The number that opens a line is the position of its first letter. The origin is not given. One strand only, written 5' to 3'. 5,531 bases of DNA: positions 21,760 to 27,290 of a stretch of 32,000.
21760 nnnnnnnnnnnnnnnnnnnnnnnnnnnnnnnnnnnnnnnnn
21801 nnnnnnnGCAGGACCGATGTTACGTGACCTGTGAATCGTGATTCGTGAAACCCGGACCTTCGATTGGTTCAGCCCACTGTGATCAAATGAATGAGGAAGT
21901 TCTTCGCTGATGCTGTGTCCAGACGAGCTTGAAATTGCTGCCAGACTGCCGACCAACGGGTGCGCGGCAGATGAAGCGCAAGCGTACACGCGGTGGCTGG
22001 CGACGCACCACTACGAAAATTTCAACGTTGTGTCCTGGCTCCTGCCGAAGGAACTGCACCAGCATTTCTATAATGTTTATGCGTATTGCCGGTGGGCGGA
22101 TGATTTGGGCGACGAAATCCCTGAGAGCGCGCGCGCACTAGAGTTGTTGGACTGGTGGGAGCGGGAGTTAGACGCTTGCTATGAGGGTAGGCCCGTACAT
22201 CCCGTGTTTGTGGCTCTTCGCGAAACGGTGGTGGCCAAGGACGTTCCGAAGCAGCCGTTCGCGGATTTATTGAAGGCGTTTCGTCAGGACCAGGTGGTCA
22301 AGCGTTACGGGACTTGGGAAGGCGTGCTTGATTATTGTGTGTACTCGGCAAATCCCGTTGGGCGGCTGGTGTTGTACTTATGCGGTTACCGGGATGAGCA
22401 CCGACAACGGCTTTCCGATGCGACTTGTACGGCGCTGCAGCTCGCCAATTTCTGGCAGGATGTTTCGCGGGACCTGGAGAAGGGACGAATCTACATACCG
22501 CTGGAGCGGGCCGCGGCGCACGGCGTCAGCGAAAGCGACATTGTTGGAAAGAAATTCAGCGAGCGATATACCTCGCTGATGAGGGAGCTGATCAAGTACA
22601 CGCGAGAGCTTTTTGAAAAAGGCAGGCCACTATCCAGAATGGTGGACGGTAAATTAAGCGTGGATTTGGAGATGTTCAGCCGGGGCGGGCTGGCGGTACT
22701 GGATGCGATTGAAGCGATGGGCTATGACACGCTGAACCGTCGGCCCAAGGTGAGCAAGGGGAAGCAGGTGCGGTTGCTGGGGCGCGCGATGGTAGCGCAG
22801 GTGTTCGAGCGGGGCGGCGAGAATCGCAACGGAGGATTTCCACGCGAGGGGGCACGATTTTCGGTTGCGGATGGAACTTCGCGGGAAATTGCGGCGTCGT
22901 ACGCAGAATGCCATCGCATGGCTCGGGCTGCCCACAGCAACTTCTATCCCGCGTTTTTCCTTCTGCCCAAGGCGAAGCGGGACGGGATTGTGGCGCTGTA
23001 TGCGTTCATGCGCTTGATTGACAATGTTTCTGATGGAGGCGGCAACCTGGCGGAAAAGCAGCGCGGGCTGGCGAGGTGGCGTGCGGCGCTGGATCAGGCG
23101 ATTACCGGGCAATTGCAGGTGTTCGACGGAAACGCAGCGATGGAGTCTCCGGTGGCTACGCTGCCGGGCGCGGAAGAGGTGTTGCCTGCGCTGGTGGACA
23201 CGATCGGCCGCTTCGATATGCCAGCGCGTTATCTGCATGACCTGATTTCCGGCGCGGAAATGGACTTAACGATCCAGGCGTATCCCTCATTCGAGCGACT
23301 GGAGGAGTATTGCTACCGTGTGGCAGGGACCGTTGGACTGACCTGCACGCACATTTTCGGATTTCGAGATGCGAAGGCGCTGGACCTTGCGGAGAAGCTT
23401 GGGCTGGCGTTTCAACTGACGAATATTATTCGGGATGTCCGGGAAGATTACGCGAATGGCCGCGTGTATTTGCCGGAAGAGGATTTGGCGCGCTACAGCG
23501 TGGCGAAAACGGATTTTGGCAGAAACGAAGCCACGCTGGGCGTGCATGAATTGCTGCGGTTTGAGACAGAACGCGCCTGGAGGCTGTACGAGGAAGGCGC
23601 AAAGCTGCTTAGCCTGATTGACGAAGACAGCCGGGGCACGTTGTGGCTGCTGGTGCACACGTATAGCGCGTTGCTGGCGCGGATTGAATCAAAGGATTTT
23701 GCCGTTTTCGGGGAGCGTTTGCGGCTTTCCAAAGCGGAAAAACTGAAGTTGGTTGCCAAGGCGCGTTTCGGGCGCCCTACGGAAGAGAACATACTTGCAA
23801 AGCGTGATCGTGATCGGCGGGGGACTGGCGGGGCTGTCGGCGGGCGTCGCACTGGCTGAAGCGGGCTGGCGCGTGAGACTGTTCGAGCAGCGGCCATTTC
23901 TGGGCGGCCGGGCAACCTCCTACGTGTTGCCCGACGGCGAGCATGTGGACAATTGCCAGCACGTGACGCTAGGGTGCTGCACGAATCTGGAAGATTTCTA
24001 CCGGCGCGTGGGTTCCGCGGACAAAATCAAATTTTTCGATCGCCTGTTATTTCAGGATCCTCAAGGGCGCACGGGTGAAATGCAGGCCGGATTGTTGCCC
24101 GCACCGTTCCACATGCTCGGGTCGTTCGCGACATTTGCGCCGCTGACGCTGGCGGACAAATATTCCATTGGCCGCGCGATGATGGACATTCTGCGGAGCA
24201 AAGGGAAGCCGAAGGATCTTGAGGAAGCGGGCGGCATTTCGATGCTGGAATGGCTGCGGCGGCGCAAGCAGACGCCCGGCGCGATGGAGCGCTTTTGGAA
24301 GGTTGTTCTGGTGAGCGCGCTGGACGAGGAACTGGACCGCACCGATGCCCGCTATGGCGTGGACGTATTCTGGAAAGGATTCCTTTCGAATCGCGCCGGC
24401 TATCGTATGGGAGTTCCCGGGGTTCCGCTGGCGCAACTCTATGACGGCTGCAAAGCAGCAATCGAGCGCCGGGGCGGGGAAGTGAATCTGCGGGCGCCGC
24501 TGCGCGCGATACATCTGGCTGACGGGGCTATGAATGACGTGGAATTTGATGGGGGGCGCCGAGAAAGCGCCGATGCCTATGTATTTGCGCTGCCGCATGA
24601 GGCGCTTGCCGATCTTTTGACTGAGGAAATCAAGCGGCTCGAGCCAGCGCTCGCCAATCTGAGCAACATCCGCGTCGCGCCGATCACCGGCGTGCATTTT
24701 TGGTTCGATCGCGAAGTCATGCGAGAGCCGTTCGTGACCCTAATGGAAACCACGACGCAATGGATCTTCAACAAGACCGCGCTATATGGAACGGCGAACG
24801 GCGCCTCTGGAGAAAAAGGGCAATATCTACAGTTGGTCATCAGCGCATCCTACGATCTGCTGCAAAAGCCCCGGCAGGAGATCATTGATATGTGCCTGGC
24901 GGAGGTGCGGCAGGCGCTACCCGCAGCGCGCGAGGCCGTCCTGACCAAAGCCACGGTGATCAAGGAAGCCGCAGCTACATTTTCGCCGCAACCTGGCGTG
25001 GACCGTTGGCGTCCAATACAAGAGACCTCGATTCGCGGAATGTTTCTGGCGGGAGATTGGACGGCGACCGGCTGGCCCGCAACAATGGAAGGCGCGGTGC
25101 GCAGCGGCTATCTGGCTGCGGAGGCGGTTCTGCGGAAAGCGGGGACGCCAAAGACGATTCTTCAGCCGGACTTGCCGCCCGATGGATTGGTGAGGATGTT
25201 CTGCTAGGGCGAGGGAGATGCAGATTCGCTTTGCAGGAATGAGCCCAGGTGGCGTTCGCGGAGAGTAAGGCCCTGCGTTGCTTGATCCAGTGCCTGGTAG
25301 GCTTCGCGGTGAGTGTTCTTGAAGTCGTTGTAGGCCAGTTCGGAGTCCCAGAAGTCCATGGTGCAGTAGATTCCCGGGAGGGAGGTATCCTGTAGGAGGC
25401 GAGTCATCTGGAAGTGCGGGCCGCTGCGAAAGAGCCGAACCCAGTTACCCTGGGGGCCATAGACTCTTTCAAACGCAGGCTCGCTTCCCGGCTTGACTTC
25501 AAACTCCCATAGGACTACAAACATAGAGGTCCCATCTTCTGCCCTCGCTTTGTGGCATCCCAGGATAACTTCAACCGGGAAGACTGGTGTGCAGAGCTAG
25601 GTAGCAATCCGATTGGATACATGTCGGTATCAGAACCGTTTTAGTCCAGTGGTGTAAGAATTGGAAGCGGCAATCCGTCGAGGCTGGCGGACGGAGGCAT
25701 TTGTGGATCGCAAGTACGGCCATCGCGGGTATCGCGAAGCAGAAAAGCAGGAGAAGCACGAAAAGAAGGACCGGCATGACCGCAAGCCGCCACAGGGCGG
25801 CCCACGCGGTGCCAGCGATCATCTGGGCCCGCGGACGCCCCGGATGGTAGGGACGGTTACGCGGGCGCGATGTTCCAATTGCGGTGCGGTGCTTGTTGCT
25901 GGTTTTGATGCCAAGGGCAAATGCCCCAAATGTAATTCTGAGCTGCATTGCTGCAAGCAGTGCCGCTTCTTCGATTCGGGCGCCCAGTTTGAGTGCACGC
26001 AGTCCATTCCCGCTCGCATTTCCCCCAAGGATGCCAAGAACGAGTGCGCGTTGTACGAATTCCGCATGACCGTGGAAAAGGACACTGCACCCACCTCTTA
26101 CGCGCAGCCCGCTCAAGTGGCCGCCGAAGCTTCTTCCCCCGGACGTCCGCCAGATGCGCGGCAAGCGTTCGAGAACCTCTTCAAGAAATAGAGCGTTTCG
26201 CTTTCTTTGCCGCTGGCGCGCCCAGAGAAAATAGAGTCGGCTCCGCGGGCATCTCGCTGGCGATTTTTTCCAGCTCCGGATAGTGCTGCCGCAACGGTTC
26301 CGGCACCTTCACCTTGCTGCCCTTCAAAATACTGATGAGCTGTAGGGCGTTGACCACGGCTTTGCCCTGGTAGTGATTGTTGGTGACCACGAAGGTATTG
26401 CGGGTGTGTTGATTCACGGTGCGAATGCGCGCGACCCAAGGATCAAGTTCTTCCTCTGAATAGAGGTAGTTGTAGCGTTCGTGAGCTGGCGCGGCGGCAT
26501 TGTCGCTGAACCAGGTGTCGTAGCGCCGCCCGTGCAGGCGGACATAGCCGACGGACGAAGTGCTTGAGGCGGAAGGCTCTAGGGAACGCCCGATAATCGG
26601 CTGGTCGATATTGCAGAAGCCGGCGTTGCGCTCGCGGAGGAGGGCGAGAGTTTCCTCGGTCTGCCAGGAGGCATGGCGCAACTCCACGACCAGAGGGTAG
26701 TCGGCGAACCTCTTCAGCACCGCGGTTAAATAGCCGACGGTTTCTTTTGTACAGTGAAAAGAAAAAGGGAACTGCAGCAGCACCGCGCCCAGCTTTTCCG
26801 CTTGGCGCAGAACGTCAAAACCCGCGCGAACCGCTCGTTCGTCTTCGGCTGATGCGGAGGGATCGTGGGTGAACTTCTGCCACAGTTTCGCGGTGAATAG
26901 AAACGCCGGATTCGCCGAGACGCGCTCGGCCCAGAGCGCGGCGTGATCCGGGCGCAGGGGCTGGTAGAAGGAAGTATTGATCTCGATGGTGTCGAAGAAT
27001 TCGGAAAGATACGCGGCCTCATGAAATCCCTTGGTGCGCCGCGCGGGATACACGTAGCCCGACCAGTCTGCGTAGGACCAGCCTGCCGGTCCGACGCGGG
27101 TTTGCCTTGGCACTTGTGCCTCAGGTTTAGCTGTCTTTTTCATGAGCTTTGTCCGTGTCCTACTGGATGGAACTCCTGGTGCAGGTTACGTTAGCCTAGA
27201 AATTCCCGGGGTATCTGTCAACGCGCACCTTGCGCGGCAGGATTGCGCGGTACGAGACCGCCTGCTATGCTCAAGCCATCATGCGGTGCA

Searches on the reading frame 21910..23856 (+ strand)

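Call 18: search_protein_families(library=pfam, proteins=[window:21910-23856:+], max_evalue=0.00001)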
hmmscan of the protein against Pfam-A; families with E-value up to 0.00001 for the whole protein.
window:21910-23856:+ (649 aa): 1 family
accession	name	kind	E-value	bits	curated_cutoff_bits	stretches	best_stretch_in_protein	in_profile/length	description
PF00494.24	SQS_PSY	-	1.8e-137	457.7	26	2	339-609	2-262/263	Squalene/phytoene synthase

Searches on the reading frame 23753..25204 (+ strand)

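Call 18: search_protein_families(library=pfam, proteins=[window:23753-25204:+], max_evalue=0.00001)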
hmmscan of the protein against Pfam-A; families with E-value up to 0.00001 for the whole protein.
window:23753-25204:+ (484 aa): 5 families
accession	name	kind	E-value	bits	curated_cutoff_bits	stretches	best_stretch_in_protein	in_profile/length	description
PF01593.30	Amino_oxidase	-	1.1e-43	150.6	19.8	1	25-460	1-443/443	Flavin containing amine oxidoreductase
PF13450.12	NAD_binding_8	-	2.3e-13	50.6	21.9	1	20-85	1-67/68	NAD(P)-binding Rossmann-like domain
PF01266.30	DAO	-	2.8e-10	40.7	27.9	1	18-56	2-40/353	FAD dependent oxidoreductase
PF12831.13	FAD_oxidored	-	3.1e-10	40.3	27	1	18-66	2-50/416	FAD dependent oxidoreductase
PF00890.30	FAD_binding_2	-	2.9e-07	30.5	20.4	1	18-53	2-37/414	FAD binding domain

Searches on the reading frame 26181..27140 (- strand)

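Call 18: search_protein_families(library=pfam, proteins=[window:26181-27140:-], max_evalue=0.00001)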
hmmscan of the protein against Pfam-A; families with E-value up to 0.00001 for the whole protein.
window:26181-27140:- (319 aa): 1 family
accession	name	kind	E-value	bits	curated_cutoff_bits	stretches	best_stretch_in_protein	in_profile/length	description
PF01904.24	DUF72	-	1.4e-54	185.9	25.3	1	31-269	1-215/217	Protein of unknown function DUF72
